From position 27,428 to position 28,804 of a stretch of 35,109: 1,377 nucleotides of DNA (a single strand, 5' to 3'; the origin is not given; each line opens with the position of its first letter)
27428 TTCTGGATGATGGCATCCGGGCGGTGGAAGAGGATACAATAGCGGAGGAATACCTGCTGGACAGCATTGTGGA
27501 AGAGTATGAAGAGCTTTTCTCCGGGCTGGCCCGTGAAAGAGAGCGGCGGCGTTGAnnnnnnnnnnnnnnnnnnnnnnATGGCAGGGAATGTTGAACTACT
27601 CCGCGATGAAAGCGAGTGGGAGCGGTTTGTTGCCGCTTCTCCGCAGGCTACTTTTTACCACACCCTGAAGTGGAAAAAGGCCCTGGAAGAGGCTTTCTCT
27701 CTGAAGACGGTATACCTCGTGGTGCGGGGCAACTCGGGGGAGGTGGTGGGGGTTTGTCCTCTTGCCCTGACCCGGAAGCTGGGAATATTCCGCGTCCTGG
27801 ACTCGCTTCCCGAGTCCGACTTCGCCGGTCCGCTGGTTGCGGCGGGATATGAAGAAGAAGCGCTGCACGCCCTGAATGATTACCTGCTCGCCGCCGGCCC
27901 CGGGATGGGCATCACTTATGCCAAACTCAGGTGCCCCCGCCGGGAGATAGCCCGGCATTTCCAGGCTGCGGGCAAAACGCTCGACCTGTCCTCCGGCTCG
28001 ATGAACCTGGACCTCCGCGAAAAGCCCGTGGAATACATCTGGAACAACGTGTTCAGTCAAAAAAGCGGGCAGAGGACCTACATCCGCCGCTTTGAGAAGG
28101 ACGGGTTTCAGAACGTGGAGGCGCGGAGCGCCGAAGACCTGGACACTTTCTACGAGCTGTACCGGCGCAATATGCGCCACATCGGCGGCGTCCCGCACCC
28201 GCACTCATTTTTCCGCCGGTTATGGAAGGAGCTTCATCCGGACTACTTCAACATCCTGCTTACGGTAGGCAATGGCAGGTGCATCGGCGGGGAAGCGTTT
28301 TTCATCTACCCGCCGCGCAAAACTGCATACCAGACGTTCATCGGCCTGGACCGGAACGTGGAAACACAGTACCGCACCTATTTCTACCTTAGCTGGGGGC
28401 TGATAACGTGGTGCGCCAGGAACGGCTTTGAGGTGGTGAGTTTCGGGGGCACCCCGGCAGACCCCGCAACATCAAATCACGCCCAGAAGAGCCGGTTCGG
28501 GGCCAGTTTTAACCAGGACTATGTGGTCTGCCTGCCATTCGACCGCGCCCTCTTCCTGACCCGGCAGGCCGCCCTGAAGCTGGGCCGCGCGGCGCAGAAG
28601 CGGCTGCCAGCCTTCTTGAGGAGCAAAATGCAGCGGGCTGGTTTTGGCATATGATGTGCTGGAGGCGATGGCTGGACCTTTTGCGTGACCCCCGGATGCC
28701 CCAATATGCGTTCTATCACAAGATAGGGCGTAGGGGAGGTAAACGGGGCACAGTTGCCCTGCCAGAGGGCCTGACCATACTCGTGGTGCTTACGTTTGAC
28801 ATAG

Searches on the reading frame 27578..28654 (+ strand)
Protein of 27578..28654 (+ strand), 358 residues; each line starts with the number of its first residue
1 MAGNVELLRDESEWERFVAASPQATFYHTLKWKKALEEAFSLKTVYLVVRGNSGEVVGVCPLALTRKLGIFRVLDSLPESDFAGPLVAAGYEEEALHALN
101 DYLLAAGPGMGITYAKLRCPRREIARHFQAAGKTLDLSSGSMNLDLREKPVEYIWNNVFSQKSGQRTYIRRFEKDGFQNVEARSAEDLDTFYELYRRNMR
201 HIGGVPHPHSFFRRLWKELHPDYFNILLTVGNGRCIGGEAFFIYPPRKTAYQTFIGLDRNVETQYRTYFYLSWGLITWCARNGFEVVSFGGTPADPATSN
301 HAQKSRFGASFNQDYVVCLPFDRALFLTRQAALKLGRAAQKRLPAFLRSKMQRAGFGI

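Call 39: search_protein_families(library=pfam, proteins=[window:27578-28654:+], max_evalue=0.001)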
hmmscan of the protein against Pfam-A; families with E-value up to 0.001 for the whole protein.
window:27578-28654:+ (358 aa): 2 families
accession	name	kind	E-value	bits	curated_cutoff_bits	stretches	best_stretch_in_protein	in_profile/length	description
PF13480.13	Acetyltransf_6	-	4.4e-12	46.8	22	1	166-292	8-137/143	Acetyltransferase (GNAT) domain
PF02388.22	FemAB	-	0.00071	18.9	24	0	11-71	3-62/406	FemAB family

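Call 79: search_protein_families(library=ncbifam, proteins=[window:27578-28654:+], max_evalue=0.00001)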
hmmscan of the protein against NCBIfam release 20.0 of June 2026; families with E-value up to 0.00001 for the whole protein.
window:27578-28654:+ (358 aa): 1 family
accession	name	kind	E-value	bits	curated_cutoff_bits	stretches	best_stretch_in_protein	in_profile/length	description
TIGR03019.1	pepcterm_femAB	equivalog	6.1e-24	84.7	260.35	1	13-310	2-277/330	FemAB family XrtA/PEP-CTERM system-associated protein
